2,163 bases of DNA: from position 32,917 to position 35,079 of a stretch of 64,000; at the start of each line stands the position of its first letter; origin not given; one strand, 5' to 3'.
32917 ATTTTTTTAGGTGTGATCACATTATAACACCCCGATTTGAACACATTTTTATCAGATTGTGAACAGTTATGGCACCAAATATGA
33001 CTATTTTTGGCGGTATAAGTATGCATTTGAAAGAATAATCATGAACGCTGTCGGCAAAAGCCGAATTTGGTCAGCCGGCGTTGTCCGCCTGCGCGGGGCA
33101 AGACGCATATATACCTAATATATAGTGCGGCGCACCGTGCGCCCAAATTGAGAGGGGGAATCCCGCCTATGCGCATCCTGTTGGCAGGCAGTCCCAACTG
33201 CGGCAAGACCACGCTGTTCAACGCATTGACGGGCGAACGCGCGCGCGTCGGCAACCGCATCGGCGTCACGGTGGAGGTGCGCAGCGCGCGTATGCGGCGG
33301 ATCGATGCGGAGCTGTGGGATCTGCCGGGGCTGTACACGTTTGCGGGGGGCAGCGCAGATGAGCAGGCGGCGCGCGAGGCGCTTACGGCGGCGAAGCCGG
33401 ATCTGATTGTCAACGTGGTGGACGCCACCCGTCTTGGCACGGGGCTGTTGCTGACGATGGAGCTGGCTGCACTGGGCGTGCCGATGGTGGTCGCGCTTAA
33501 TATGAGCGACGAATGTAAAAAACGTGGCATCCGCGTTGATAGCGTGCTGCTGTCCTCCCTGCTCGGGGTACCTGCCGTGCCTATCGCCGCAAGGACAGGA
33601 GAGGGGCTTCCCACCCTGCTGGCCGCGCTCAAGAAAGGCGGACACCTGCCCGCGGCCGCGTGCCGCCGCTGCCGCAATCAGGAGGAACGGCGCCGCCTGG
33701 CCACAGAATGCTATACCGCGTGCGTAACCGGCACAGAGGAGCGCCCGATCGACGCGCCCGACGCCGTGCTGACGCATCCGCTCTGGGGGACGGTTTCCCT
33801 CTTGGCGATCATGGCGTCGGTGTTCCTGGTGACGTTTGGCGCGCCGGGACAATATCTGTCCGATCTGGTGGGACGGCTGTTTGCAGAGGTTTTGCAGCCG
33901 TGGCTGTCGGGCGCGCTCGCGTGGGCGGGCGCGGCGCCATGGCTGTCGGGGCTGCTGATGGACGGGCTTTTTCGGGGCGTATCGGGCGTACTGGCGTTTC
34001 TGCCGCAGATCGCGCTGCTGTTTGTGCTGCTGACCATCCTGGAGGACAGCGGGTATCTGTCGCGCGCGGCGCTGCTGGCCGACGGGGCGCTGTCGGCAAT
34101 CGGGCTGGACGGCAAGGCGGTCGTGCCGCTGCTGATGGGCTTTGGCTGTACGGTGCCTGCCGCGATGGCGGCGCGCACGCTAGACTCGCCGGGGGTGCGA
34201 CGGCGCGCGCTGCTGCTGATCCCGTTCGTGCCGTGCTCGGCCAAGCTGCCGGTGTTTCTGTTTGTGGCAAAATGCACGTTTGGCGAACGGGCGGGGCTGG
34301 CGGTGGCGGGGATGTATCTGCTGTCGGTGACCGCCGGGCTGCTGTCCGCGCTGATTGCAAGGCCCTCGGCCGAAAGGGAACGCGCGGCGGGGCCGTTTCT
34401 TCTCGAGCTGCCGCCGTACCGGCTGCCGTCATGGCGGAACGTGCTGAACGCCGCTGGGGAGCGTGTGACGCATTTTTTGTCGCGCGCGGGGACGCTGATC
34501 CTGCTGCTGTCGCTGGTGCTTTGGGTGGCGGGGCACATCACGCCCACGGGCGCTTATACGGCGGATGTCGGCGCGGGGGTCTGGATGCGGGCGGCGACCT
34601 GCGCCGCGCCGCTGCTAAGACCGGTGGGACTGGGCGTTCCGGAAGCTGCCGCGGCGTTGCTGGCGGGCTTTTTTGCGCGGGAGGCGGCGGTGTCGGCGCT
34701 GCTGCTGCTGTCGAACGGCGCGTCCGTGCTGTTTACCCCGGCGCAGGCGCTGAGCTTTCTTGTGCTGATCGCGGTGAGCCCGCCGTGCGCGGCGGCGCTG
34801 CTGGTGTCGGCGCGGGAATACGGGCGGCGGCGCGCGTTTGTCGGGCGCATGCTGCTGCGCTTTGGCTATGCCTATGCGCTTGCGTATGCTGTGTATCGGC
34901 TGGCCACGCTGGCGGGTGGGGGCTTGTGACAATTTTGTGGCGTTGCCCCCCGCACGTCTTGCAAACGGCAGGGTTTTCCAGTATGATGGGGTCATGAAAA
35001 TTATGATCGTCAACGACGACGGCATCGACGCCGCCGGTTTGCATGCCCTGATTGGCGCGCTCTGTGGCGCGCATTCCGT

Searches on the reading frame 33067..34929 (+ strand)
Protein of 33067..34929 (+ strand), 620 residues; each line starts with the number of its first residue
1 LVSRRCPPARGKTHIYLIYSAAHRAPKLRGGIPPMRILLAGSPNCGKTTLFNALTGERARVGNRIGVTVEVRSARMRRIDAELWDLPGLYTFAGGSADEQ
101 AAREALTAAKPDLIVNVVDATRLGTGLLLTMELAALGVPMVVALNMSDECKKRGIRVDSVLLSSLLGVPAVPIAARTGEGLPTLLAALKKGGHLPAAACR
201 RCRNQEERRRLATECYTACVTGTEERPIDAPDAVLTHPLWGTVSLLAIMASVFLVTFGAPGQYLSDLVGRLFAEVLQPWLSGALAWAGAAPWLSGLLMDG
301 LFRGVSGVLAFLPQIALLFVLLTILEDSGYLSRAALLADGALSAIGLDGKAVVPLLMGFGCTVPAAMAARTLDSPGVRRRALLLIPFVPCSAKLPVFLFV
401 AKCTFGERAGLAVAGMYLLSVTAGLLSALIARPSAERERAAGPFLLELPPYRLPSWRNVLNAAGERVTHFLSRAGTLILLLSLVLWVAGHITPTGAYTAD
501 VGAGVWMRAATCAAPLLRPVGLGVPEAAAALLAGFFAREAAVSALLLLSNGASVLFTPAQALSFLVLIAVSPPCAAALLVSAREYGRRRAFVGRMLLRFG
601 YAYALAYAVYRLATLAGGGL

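Call 71: search_protein_families(library=pfam, proteins=[window:33067-34929:+], max_evalue=0.001)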
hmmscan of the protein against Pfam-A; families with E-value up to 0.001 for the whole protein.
window:33067-34929:+ (620 aa): 5 families
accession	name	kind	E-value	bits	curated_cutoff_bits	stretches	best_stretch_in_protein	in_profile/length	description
PF02421.24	FeoB_N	-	4.4e-48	163.2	27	1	36-187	2-155/156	Ferrous iron transport protein B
PF07670.19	Gate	-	3e-26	92.3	29.6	2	309-399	2-99/104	Nucleoside recognition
PF01926.29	MMR_HSR1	-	2.1e-17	63.7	21.9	1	36-145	1-112/113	50S ribosome-binding GTPase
PF07664.17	FeoB_C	-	1.4e-12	47.5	26.6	1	414-465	2-53/54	Ferrous iron transport protein B C terminus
PF09439.16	SRPRB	-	0.00018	21.4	25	1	36-95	5-62/178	Signal recognition particle receptor beta subunit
